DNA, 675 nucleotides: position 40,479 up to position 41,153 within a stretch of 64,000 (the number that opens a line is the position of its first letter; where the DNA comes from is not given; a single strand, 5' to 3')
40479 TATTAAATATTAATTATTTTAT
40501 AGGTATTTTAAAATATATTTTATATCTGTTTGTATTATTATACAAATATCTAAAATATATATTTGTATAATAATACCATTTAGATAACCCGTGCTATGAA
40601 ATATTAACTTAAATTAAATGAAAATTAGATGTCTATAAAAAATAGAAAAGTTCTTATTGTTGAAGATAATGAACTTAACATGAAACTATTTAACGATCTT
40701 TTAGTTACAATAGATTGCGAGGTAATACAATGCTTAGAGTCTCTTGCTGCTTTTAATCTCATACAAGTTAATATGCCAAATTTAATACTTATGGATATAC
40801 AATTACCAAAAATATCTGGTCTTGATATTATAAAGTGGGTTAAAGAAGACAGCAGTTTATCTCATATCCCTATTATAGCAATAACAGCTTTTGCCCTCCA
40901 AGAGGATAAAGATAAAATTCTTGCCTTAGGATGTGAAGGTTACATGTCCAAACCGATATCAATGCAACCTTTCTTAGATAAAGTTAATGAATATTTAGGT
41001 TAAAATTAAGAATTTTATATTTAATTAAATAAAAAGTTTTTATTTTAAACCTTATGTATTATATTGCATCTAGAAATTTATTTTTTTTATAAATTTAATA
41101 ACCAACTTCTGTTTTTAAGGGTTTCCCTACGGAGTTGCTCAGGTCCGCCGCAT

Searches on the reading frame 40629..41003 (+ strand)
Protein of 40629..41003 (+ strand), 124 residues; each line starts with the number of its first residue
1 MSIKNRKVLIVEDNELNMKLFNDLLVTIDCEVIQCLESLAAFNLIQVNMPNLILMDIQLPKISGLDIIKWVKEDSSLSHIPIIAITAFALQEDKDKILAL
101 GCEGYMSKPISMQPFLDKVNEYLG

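Call 14: find_encoding_contigs(protein=window:40629-41003:+, flank=3000, max_places=10)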
Protein window:40629-41003:+ (124 aa): 22 contigs read that carry it; 10 places shown.
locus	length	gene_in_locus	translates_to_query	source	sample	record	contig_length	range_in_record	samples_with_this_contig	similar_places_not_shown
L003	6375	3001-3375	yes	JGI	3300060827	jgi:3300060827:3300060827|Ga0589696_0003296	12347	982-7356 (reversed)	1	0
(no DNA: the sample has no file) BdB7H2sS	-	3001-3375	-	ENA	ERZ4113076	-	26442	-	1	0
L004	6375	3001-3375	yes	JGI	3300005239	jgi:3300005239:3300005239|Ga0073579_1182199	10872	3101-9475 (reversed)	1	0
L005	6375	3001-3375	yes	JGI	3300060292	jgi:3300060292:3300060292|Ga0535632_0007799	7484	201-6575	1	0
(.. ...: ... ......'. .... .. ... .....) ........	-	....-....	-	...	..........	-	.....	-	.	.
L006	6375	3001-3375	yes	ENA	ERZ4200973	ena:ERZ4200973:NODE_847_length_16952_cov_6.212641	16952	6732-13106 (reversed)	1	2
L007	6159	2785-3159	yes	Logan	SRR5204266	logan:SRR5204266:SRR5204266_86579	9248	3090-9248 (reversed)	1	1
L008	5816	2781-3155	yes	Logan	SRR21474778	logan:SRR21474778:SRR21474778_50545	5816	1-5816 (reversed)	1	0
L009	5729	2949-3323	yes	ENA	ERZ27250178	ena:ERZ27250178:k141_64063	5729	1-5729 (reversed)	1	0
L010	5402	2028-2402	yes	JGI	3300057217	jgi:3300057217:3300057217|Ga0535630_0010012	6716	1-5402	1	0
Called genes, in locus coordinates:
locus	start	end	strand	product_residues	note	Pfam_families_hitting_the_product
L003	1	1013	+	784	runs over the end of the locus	PF02861:Clp_N, PF23569:NBD_SMAX1 (weak), PF00004:AAA, PF17871:AAA_lid_9, PF07724:AAA_2, PF00004:AAA, PF07728:AAA_5, PF10431:ClpB_D2-small, +7 more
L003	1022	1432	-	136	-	PF11969:DcpS_C, PF01230:HIT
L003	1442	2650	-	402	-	PF04339:FemAB_like, PF13480:Acetyltransf_6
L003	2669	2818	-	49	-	-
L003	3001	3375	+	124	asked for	PF00072:Response_reg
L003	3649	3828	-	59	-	PF00471:Ribosomal_L33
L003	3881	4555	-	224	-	PF00293:NUDIX (faint)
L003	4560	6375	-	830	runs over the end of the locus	PF01751:Toprim, PF01131:Topoisom_bac, PF01396:Zn_ribbon_Top1, PF13368:Toprim_C_rpt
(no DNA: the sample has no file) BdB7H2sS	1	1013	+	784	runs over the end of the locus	PF02861:Clp_N, PF23569:NBD_SMAX1 (weak), PF00004:AAA, PF17871:AAA_lid_9, PF07724:AAA_2, PF00004:AAA, PF07728:AAA_5, PF10431:ClpB_D2-small, +7 more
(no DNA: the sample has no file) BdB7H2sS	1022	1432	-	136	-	PF11969:DcpS_C, PF01230:HIT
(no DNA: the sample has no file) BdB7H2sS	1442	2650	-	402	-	PF04339:FemAB_like, PF13480:Acetyltransf_6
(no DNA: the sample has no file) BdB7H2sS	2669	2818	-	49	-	-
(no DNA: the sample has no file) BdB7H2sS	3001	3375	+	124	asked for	PF00072:Response_reg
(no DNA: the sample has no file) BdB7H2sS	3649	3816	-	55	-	PF00471:Ribosomal_L33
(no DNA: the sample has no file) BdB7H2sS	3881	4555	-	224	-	PF00293:NUDIX (faint)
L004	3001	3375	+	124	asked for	PF00072:Response_reg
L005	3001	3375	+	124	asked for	PF00072:Response_reg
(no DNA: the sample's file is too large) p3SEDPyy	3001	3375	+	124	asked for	PF00072:Response_reg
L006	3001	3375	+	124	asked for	PF00072:Response_reg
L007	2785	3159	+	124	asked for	PF00072:Response_reg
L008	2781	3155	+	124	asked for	PF00072:Response_reg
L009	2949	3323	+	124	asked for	PF00072:Response_reg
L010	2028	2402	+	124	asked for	PF00072:Response_reg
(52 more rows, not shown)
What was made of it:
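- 40629..41003 (+): Upstream flanking gene divK, a single-domain cell-cycle response regulator of 124 aa. No pleD follows it here. Pfam PF00072 is listed for the product (call 14).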

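Call 15: find_related_loci(query=window:40629-41000:+, collection=genome_contigs, flank=2500)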
Query window:40629-41000:+ (124 aa) in genome_contigs; peptide patterns used: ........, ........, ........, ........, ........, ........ (x = any residue, [..] = any of these).
600 stretches matched a pattern (row limit reached: there are more); 590 encode a relative of the query (tblastn E <= 1e-3); the best 80 are kept; 80 distinct loci.
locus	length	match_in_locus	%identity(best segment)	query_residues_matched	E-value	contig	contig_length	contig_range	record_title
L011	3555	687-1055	67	1-123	4e-54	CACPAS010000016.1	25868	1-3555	MAG: uncultured OCS116 cluster bacterium isolate AH-326-K15 genome assembly, contig: AH-326-K15_NODE_16, whole genome sh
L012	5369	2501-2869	65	1-123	3e-54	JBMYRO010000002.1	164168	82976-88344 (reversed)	MAG: Hyphomicrobiales bacterium isolate ME_XS_2303_bin_5 ME_XS_2303_bin_5_1, whole genome shotgun sequence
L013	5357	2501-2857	58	6-124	2e-45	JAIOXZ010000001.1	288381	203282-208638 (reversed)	MAG: Caulobacter sp. isolate Tobar12.5m-G13 Tobar12-5m-C15, whole genome shotgun sequence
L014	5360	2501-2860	58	5-124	4e-45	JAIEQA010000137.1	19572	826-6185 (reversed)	MAG: Caulobacteraceae bacterium isolate co.spades.DASTOOL.2.5kb_091 c_000000436892, whole genome shotgun sequence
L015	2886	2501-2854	58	6-123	8e-45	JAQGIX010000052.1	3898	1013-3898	MAG: Phenylobacterium sp. isolate RYN_470 scaffold_1510374, whole genome shotgun sequence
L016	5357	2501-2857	56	6-124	1e-44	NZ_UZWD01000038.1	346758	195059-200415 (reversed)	Devosia equisanguinis strain CIP 111628, whole genome shotgun sequence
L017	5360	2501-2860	58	5-124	3e-44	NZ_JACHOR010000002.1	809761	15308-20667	Brevundimonas variabilis strain DSM 4737 Ga0373203_02, whole genome shotgun sequence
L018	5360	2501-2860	58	5-124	3e-44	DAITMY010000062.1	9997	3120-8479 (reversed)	MAG TPA_asm: Asticcacaulis sp. isolate CTOTU10746 NODE_2219_length_9997_cov_6.144337, whole genome shotgun sequence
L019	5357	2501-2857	57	6-124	2e-44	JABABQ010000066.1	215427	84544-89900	MAG: Rhizobiaceae bacterium isolate bin70o c_000001208945, whole genome shotgun sequence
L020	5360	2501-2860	56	5-124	7e-44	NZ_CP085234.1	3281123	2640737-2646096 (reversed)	Brevundimonas vesicularis strain ADH2-360 chromosome, complete genome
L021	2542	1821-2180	57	5-124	5e-44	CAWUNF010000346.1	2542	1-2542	MAG: uncultured Hyphomicrobiales bacterium isolate SRR1522971_concoct_121_1705335400 genome assembly, contig: ERZ1184852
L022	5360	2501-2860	56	5-124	7e-44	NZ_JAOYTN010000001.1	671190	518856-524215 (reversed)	Brevundimonas sp. BT-123 BT.123_ctg001, whole genome shotgun sequence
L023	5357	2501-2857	56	5-123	4e-44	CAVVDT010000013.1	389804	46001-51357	MAG: uncultured Alphaproteobacteria bacterium isolate MFD02416.bin.1.241 genome assembly, contig: contig_4110, whole gen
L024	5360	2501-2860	56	5-124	7e-44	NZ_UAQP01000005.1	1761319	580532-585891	Brevundimonas vesicularis strain NCTC11166, whole genome shotgun sequence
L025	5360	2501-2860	57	5-124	3e-44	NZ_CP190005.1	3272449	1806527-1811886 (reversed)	Brevundimonas diminuta strain SCAU 5 chromosome, complete genome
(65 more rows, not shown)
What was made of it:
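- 40629..41003 (+): It is 52-58% identical to the divK genes of Caulobacterales and Hyphomicrobiales (call 15).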
